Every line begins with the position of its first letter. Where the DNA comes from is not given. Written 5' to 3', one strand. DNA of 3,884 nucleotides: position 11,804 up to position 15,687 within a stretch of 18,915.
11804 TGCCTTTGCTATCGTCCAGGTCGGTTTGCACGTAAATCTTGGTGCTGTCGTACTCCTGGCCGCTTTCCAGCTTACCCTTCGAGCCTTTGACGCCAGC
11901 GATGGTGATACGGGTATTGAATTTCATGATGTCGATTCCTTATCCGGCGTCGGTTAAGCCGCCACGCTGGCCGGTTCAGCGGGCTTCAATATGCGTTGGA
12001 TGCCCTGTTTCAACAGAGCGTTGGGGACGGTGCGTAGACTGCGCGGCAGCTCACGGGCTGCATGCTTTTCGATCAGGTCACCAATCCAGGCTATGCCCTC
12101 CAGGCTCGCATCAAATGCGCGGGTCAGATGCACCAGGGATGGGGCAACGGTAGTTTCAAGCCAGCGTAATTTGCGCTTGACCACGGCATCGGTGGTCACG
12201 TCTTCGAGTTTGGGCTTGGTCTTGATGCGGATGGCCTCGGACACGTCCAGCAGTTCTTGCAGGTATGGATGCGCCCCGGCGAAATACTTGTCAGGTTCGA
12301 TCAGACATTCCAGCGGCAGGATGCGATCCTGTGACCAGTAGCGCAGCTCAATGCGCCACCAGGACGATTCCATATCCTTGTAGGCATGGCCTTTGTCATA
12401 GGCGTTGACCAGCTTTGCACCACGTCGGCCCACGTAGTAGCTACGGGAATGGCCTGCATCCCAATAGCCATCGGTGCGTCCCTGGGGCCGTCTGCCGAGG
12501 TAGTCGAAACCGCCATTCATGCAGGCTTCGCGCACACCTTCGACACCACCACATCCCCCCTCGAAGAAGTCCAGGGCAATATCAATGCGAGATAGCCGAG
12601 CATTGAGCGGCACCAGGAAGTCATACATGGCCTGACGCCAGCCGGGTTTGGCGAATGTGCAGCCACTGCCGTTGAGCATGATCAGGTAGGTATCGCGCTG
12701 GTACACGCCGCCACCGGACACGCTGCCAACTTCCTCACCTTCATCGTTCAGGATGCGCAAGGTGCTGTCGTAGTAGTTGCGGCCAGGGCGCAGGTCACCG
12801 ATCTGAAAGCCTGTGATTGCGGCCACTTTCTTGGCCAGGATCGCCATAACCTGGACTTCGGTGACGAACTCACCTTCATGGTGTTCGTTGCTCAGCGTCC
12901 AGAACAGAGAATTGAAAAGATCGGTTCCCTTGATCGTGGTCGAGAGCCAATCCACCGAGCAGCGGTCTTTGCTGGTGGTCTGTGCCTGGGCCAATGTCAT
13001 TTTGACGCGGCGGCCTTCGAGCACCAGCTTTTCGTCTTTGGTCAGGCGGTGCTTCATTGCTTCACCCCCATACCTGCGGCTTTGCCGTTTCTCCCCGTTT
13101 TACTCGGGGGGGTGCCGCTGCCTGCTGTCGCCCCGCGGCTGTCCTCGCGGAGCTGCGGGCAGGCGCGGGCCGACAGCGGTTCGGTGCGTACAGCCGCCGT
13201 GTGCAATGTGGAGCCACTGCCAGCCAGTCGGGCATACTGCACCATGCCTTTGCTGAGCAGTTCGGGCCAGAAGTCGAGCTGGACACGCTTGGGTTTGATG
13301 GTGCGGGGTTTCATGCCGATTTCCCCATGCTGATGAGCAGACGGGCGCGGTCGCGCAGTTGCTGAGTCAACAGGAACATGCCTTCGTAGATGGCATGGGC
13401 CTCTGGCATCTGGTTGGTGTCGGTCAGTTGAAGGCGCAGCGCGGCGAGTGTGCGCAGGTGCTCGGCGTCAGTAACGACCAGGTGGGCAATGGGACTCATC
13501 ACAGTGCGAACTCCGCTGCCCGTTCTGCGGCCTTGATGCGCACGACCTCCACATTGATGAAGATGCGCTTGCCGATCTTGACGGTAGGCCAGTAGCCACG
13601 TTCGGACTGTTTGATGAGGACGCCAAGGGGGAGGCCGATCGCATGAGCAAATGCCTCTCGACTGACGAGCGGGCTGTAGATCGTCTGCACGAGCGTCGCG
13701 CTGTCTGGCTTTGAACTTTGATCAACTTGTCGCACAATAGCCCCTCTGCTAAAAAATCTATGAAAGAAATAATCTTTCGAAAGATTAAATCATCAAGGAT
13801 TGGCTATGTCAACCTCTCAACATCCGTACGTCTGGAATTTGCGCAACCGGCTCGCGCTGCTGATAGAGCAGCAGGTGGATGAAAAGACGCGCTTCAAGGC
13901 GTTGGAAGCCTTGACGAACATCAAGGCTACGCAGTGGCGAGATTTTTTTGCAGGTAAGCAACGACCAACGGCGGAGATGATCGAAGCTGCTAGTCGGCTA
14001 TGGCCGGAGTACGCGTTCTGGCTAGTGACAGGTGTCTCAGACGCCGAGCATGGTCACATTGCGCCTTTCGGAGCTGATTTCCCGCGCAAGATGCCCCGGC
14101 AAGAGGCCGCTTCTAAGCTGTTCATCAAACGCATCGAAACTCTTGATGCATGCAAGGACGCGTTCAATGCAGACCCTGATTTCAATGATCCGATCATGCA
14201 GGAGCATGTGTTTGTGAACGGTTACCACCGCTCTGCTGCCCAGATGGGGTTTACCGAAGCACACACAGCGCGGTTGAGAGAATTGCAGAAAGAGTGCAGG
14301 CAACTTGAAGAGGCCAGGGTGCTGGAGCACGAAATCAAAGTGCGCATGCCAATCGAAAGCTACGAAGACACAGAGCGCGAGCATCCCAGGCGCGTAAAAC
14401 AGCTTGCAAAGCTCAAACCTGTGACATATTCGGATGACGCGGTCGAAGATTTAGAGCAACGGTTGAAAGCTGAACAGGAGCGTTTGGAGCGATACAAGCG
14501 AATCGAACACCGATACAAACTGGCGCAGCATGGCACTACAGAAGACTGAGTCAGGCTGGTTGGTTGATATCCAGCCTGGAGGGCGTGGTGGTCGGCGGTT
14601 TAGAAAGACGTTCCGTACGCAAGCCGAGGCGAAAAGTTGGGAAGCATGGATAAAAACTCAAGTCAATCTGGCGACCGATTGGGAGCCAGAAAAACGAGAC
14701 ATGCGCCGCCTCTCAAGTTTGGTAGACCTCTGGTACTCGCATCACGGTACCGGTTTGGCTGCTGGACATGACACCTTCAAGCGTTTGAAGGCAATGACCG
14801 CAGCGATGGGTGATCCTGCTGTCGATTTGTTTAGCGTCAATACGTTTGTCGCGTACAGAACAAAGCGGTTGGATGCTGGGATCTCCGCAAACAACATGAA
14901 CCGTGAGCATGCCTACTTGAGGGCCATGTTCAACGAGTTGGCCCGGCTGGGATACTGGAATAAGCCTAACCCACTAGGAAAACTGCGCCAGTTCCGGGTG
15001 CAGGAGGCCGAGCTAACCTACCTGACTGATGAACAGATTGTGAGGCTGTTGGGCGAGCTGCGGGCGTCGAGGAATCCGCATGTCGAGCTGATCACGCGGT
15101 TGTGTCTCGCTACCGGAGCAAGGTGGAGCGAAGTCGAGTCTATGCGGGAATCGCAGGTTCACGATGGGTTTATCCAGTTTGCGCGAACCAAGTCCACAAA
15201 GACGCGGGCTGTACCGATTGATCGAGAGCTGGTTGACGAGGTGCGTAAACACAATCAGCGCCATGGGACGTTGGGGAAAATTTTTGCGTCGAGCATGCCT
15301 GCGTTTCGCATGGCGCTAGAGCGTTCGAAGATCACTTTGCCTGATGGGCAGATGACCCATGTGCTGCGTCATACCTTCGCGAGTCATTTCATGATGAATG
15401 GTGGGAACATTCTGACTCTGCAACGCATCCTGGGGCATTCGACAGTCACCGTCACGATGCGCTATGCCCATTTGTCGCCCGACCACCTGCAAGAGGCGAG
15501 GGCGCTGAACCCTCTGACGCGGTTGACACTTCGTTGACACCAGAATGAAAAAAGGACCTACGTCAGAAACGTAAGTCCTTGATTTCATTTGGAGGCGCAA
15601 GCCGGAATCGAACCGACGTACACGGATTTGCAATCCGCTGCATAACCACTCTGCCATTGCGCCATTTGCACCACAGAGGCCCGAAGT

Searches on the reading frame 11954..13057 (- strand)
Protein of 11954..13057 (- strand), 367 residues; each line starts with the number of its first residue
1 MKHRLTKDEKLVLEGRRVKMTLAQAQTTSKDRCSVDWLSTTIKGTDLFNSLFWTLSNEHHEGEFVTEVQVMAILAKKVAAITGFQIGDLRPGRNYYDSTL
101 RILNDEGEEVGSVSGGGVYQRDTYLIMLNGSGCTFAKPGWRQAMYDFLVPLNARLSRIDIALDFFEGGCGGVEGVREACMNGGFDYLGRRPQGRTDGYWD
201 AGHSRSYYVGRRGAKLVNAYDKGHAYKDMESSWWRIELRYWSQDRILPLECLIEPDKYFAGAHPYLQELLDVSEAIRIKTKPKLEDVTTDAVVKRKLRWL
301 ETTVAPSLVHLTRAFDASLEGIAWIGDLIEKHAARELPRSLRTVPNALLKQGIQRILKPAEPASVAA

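Call 9: search_protein_families(library=pfam, proteins=[window:11954-13057:-], max_evalue=0.01)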
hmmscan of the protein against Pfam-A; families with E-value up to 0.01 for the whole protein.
window:11954-13057:- (367 aa): 1 family
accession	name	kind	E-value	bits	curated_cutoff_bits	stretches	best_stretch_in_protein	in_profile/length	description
PF02486.25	Rep_trans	-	1.2e-15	58.1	29.6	1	154-316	2-190/201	Replication initiation factor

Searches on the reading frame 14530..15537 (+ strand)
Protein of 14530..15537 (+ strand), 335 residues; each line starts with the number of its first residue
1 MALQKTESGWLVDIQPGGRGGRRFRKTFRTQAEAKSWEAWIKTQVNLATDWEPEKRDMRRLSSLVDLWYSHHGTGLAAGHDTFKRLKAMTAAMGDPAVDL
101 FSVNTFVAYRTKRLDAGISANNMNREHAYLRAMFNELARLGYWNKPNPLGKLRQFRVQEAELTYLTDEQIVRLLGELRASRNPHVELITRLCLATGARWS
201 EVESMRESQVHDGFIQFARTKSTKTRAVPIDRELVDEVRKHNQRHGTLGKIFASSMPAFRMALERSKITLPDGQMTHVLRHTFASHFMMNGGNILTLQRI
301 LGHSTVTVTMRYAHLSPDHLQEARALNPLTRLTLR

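Call 9: search_protein_families(library=pfam, proteins=[window:14530-15537:+], max_evalue=0.01)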
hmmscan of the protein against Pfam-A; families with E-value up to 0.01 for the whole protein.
window:14530-15537:+ (335 aa): 2 families
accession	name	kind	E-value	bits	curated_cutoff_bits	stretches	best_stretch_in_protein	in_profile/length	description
PF24624.1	Int_N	-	7.8e-35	120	27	1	57-156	1-100/100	Phage integrase, N-terminal domain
PF00589.27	Phage_integrase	-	2.8e-19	70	27.1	1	164-317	2-170/172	Phage integrase family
